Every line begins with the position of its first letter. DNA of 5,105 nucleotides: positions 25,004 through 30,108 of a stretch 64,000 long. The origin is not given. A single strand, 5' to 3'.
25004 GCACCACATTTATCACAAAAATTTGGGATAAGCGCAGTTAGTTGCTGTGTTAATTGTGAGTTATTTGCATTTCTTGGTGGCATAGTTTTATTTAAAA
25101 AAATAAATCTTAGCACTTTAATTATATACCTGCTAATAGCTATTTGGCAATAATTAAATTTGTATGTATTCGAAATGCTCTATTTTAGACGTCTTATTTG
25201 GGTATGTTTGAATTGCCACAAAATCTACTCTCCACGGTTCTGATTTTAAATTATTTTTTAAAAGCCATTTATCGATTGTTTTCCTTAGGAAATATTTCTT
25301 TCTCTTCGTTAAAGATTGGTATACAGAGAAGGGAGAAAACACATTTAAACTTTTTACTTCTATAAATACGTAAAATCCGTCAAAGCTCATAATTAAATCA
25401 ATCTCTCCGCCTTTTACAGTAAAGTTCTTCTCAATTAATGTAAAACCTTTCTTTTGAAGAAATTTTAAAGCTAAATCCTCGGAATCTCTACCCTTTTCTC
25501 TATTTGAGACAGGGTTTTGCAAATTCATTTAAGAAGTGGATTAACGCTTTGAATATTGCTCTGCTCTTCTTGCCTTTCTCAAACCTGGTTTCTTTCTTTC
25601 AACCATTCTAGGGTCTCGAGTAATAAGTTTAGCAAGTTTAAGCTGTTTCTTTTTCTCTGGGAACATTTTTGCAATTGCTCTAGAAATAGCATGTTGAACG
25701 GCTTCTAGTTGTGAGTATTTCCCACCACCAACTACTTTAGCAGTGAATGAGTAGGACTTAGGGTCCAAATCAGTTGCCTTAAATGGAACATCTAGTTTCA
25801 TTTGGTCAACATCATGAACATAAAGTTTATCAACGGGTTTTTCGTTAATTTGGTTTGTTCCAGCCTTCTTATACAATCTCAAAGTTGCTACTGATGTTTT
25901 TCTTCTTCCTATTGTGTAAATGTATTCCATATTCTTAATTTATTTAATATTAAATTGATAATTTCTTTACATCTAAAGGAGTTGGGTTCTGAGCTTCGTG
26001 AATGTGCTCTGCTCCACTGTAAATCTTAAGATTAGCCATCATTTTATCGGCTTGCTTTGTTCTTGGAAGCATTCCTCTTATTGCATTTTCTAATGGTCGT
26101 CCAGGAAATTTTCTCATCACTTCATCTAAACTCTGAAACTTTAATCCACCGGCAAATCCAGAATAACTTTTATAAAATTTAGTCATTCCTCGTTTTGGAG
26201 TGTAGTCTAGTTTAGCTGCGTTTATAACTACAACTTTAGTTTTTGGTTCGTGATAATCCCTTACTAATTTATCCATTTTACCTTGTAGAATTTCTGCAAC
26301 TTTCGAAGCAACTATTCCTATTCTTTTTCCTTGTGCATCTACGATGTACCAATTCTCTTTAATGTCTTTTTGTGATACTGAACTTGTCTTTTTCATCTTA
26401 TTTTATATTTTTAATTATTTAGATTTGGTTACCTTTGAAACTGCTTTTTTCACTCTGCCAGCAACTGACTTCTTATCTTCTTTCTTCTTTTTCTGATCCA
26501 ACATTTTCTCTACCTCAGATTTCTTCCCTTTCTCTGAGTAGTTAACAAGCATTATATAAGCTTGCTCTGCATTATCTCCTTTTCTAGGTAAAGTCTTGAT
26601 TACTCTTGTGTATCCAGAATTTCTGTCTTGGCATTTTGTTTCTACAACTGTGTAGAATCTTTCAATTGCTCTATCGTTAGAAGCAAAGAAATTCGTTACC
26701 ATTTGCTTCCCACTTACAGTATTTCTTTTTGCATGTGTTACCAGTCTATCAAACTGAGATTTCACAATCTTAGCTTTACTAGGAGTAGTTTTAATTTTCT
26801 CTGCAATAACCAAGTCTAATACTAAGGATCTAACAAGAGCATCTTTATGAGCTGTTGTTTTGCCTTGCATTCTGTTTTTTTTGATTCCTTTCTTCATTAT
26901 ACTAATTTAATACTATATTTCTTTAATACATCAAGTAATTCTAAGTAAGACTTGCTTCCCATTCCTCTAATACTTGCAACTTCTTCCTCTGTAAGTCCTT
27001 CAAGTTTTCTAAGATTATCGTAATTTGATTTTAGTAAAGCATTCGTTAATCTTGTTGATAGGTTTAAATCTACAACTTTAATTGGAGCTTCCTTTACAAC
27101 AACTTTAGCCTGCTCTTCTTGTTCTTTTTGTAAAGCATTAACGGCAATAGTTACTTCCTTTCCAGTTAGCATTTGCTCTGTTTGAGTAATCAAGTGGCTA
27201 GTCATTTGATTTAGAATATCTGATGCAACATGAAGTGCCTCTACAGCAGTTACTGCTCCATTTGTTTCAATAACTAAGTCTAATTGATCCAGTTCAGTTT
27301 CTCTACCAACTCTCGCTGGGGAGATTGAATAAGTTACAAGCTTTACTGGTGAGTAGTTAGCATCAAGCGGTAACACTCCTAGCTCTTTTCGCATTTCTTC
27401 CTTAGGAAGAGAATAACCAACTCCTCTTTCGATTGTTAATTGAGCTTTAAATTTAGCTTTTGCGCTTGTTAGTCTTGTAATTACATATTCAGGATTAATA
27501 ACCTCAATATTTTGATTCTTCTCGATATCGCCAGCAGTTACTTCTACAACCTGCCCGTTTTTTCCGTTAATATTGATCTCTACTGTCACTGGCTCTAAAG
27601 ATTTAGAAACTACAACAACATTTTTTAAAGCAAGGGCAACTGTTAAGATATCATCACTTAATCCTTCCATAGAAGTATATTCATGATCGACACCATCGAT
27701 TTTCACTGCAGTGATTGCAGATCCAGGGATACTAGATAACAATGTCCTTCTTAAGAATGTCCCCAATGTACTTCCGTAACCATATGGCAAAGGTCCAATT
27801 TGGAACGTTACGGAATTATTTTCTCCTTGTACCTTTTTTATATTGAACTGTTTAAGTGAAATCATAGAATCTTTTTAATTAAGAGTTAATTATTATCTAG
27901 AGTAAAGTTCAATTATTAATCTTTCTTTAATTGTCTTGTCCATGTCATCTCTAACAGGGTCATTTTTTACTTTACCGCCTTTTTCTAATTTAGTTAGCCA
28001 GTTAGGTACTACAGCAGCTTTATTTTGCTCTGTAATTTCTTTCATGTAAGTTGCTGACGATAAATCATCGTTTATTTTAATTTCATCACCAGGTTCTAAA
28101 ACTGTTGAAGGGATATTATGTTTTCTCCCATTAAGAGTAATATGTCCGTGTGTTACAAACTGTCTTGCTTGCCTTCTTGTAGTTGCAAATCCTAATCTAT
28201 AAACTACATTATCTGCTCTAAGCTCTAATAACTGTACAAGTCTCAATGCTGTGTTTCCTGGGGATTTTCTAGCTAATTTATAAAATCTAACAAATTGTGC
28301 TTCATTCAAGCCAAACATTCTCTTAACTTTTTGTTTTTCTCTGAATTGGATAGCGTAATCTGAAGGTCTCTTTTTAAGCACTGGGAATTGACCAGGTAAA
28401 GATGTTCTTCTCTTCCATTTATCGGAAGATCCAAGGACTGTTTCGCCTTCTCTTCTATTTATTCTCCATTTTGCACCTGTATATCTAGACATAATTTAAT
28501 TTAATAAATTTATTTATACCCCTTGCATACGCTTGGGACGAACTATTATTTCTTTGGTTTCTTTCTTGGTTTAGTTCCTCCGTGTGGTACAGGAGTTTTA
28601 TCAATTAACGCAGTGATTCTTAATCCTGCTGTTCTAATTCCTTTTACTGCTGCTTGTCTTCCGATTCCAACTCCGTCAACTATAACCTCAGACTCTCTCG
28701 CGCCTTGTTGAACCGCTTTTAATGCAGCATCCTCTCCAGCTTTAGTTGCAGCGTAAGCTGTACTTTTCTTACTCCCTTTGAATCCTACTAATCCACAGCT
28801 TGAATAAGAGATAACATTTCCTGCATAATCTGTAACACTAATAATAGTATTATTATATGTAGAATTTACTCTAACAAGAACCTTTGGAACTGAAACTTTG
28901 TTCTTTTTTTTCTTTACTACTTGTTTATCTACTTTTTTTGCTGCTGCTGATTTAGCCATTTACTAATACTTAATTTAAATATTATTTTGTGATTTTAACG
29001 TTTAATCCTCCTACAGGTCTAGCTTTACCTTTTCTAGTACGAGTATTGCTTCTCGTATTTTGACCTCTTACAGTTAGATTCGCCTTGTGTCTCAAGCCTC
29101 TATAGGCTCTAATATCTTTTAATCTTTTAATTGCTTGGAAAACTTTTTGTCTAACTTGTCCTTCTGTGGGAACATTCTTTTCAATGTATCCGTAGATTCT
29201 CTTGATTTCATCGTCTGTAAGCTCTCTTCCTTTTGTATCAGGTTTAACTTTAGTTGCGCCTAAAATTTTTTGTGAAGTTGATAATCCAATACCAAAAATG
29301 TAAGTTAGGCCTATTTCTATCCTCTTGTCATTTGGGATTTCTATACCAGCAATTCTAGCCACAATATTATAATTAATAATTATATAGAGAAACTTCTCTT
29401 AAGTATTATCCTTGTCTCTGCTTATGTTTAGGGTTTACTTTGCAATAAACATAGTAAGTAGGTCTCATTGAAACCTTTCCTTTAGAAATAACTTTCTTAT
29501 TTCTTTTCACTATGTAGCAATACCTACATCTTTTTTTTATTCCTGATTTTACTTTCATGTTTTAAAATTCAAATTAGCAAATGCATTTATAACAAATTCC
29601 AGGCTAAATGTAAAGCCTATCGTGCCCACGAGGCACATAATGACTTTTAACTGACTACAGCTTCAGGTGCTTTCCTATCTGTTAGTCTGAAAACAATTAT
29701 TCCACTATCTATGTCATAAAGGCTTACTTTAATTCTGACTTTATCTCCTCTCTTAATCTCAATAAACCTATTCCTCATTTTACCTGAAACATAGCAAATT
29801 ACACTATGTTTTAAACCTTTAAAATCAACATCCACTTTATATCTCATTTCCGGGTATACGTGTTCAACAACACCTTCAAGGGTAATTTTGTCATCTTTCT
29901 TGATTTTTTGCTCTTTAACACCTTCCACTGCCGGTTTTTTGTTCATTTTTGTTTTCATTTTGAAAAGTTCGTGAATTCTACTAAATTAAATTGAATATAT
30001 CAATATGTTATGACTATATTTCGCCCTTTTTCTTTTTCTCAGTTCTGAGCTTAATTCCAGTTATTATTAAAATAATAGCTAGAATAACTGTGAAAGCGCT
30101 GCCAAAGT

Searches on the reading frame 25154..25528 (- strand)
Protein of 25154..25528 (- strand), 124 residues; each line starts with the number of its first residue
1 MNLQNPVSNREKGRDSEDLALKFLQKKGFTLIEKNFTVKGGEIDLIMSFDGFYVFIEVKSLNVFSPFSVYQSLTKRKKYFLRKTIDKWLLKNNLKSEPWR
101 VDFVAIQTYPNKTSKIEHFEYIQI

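Call 50: search_protein_families(library=pfam, proteins=[window:25154-25528:-], max_evalue=0.0001)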
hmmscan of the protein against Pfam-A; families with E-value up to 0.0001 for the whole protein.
window:25154-25528:- (124 aa): 2 families
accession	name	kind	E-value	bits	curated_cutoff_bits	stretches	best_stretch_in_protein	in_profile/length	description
PF02021.23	UPF0102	-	1.8e-16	60.7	23.6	1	17-106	2-80/80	Uncharacterised protein family UPF0102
PF08378.17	NERD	-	7.4e-06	26.9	22.1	1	12-75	1-65/111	Nuclease-related domain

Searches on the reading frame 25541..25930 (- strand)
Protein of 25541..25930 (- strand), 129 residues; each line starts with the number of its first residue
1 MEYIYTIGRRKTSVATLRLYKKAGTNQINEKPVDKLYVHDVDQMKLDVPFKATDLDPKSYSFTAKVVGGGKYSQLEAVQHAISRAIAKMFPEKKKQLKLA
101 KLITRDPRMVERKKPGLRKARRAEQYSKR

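Call 50: search_protein_families(library=pfam, proteins=[window:25541-25930:-], max_evalue=0.0001)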
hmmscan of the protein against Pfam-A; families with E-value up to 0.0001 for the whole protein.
window:25541-25930:- (129 aa): 1 family
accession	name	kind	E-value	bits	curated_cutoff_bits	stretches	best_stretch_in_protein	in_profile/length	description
PF00380.25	Ribosomal_S9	-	2.8e-36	125.1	22.5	1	8-129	1-121/121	Ribosomal protein S9/S16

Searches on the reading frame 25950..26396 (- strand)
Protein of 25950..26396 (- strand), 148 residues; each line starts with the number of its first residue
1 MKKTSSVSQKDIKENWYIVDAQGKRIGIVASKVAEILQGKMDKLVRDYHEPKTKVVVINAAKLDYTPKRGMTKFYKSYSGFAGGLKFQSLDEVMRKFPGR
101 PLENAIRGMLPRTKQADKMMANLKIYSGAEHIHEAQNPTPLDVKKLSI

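Call 50: search_protein_families(library=pfam, proteins=[window:25950-26396:-], max_evalue=0.0001)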
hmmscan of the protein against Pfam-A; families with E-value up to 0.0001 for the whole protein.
window:25950-26396:- (148 aa): 1 family
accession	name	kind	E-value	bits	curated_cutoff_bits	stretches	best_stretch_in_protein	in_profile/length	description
PF00572.24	Ribosomal_L13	-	1.2e-27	96.8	23.8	1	14-131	1-118/119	Ribosomal protein L13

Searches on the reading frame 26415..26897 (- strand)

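Call 50: search_protein_families(library=pfam, proteins=[window:26415-26897:-], max_evalue=0.0001)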
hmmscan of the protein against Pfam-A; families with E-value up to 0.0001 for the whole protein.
window:26415-26897:- (160 aa): 1 family
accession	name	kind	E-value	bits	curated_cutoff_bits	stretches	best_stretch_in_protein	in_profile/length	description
PF01196.24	Ribosomal_L17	-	5.4e-23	82.1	27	1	21-118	1-97/97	Ribosomal protein L17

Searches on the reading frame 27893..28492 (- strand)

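Call 50: search_protein_families(library=pfam, proteins=[window:27893-28492:-], max_evalue=0.0001)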
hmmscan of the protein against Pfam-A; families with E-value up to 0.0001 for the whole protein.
window:27893-28492:- (199 aa): 2 families
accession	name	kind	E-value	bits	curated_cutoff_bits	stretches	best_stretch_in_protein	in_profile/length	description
PF00163.24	Ribosomal_S4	-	2.4e-18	67.1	23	1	3-90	1-95/95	Ribosomal protein S4/S9 N-terminal domain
PF01479.30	S4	-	7.9e-17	61.2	22.8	1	92-138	2-48/48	S4 domain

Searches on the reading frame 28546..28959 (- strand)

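Call 50: search_protein_families(library=pfam, proteins=[window:28546-28959:-], max_evalue=0.0001)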
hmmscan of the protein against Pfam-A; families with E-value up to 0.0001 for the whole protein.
window:28546-28959:- (137 aa): 1 family
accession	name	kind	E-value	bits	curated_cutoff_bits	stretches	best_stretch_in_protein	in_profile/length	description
PF00411.24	Ribosomal_S11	-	2.2e-30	105.7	25.1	1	29-134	3-108/110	Ribosomal protein S11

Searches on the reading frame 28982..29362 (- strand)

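Call 50: search_protein_families(library=pfam, proteins=[window:28982-29362:-], max_evalue=0.0001)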
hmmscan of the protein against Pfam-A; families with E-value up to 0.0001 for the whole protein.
window:28982-29362:- (126 aa): 1 family
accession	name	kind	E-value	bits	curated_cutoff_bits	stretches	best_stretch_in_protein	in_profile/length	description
PF00416.27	Ribosomal_S13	-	2.9e-26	92.8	31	1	3-109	1-128/128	Ribosomal protein S13/S18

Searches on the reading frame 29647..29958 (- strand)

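Call 50: search_protein_families(library=pfam, proteins=[window:29647-29958:-], max_evalue=0.0001)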
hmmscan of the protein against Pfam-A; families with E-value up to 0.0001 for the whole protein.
window:29647-29958:- (103 aa): 1 family
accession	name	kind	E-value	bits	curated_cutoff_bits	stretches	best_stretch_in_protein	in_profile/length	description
PF01176.25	eIF-1a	-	2.7e-12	46.6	30.2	1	26-91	2-64/64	Translation initiation factor 1A / IF-1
